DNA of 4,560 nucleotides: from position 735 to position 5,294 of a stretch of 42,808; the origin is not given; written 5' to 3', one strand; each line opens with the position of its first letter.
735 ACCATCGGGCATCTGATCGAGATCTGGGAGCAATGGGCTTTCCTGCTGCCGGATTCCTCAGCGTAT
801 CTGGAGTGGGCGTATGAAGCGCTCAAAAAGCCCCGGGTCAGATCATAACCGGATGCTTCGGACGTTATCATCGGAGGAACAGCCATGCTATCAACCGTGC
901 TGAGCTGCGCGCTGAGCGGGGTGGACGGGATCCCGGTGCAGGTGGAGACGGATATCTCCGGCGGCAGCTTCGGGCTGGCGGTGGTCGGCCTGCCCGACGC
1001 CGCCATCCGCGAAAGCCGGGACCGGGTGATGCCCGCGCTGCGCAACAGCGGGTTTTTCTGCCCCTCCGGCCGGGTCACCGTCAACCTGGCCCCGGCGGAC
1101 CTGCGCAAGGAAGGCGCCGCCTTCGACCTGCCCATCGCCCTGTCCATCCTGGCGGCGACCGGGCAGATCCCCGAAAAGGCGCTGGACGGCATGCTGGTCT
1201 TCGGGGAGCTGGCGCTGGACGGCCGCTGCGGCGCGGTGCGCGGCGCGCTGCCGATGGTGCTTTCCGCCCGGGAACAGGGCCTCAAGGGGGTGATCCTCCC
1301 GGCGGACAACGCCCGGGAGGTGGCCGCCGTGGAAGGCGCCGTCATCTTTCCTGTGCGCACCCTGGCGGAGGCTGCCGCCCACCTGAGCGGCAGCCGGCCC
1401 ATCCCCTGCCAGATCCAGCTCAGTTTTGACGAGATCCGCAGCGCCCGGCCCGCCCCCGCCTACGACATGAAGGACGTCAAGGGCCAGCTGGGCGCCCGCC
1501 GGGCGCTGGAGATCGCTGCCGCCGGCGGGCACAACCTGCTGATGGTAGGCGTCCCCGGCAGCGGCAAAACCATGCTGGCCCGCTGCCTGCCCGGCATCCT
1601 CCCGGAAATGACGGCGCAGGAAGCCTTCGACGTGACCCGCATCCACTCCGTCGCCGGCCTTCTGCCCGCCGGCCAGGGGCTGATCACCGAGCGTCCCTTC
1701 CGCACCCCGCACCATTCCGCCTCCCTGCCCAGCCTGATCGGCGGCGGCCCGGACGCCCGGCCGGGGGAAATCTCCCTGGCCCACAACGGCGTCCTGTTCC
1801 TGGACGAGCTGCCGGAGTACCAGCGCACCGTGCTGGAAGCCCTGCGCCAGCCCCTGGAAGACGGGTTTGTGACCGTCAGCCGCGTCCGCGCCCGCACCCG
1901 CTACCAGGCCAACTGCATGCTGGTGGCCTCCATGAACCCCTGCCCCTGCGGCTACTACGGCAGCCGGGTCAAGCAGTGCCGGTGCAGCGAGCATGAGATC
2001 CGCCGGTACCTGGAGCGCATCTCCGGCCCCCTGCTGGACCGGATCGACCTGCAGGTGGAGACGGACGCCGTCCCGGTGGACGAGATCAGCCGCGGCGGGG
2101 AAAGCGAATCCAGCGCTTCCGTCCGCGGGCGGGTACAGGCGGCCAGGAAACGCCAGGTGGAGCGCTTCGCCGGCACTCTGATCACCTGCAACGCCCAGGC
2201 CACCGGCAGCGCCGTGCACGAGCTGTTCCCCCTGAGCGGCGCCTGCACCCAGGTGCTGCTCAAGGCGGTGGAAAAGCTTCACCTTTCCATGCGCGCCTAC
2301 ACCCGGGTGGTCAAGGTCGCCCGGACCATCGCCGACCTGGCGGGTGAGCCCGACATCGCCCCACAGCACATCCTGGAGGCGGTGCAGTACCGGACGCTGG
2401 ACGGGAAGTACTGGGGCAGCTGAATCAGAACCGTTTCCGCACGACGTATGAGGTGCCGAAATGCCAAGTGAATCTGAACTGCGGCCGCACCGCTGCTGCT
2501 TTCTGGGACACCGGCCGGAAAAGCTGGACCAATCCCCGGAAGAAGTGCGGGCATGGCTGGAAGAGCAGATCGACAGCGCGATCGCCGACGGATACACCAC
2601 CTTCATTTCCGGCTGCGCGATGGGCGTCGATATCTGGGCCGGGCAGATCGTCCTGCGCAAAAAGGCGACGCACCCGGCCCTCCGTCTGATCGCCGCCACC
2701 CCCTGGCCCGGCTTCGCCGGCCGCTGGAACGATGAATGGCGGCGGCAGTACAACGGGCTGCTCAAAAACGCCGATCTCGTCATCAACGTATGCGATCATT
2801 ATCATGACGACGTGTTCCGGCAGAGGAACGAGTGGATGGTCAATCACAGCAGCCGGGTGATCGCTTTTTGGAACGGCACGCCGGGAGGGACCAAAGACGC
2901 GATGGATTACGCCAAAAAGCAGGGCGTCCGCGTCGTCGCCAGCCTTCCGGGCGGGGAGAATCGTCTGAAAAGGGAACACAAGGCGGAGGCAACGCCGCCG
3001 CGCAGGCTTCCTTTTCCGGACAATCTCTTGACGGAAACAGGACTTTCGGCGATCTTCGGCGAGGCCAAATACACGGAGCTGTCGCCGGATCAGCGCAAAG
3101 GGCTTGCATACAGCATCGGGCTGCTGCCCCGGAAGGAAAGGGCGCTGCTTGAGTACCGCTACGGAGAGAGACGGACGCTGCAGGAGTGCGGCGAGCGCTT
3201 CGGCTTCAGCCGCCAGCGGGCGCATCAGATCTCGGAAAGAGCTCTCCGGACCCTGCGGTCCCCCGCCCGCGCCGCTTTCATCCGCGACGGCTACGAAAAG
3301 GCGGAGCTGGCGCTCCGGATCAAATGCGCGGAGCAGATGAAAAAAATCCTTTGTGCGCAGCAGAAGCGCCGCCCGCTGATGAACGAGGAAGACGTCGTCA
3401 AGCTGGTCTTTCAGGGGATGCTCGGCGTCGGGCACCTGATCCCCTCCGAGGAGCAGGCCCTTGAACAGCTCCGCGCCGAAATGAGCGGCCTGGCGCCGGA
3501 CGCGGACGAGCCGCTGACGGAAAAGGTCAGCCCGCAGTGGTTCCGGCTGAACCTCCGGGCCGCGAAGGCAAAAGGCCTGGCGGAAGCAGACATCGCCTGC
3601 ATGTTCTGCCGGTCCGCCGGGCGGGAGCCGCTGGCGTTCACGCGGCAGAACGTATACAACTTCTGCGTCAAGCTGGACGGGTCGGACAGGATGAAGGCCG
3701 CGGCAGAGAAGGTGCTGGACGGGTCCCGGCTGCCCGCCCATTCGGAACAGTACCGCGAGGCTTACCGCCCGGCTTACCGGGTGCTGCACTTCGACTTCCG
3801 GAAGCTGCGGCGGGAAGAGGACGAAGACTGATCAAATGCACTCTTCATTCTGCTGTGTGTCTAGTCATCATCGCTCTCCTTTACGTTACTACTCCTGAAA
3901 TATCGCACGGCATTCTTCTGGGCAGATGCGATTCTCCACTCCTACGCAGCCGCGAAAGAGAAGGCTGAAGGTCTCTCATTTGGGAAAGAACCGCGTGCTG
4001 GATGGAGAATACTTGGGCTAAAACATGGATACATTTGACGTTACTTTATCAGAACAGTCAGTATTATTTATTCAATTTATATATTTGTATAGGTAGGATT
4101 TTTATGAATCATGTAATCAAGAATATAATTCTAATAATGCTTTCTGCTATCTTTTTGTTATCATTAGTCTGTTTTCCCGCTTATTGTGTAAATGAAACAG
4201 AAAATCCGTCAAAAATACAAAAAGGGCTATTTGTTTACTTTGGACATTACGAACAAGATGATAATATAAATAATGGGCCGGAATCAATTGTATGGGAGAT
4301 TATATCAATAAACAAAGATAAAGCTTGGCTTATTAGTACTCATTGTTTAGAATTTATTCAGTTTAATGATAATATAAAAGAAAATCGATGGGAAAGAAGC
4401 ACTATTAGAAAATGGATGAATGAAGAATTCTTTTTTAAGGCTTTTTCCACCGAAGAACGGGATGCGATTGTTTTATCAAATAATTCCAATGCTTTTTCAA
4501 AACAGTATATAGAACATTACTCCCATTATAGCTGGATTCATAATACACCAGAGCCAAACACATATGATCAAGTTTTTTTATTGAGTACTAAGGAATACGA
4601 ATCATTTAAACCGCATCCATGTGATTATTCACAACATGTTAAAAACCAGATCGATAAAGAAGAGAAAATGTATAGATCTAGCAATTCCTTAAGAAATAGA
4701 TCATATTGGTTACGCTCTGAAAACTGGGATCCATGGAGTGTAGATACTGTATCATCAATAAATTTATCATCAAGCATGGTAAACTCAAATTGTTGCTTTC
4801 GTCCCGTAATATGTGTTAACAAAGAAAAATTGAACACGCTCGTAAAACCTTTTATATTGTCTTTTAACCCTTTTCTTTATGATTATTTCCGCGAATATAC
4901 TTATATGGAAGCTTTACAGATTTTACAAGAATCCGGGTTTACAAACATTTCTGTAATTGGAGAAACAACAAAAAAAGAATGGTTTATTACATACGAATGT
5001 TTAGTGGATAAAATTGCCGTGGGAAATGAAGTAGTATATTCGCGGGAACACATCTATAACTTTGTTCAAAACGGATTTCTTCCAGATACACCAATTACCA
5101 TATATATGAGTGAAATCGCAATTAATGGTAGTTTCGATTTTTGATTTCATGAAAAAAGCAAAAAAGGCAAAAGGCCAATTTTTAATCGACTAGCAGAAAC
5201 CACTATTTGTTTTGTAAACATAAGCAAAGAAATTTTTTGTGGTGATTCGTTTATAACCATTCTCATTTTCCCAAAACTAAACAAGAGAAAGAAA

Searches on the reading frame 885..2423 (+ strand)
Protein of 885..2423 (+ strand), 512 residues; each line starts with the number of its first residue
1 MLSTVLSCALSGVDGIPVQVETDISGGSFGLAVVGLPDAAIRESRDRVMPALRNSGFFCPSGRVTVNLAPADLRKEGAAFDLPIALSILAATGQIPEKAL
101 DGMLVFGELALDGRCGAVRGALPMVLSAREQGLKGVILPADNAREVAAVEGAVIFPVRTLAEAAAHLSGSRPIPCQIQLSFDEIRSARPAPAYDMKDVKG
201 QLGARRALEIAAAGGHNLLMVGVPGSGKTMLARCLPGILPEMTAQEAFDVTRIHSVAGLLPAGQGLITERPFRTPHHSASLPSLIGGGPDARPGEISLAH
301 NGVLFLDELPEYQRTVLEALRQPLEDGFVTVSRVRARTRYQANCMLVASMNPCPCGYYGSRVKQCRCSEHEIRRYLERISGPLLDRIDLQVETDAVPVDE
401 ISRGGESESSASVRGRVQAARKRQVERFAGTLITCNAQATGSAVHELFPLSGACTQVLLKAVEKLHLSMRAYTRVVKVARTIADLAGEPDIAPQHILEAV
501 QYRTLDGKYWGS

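Call 96: search_protein_families(library=pfam, proteins=[window:885-2423:+], max_evalue=0.0001)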
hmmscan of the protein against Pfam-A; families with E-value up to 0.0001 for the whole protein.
window:885-2423:+ (512 aa): 7 families
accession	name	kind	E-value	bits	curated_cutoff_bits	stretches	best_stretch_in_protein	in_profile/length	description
PF01078.27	Mg_chelatase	-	5.1e-93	310.6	20.3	1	194-398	1-204/207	Magnesium chelatase, subunit ChlI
PF13541.12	ChlI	-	2.9e-42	143.8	27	1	20-142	1-121/121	Subunit ChlI of Mg-chelatase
PF13335.12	Mg_chelatase_C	-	4.5e-31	107.7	26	1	408-503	2-94/94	Magnesium chelatase, subunit ChlI C-terminal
PF07728.20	AAA_5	-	1.4e-06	28.8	22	0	300-354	66-125/139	AAA domain (dynein-related subfamily)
PF00493.29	MCM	-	9.5e-06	25.3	23.3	0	293-359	114-179/224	MCM P-loop domain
PF05362.19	Lon_C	-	1.3e-05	25.3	21.1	1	73-150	105-180/205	Lon protease (S16) C-terminal proteolytic domain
PF00158.32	Sigma54_activat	-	2.6e-05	24.4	20.2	0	290-351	83-142/168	Sigma-54 interaction domain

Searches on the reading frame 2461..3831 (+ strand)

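Call 96: search_protein_families(library=pfam, proteins=[window:2461-3831:+], max_evalue=0.0001)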
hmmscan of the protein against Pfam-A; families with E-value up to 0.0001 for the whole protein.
window:2461-3831:+ (456 aa): 2 families
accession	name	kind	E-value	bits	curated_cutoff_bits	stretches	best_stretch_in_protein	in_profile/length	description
PF06908.16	YpsA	-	1e-22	81.4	27.7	1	15-153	4-151/168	YspA SLOG family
PF04545.22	Sigma70_r4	-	4.9e-11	42.4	24.1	1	222-266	5-49/50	Sigma-70, region 4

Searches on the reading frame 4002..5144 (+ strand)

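Call 50: search_protein_families(library=pfam, proteins=[window:4002-5144:+], max_evalue=0.001)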
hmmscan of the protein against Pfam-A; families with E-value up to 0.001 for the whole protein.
window:4002-5144:+ (380 aa): 1 family
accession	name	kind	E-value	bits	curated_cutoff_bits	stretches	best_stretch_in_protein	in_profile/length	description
PF19789.6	DUF6273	-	1.5e-18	67.7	23.5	1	113-273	9-171/172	Domain of unknown function (DUF6273)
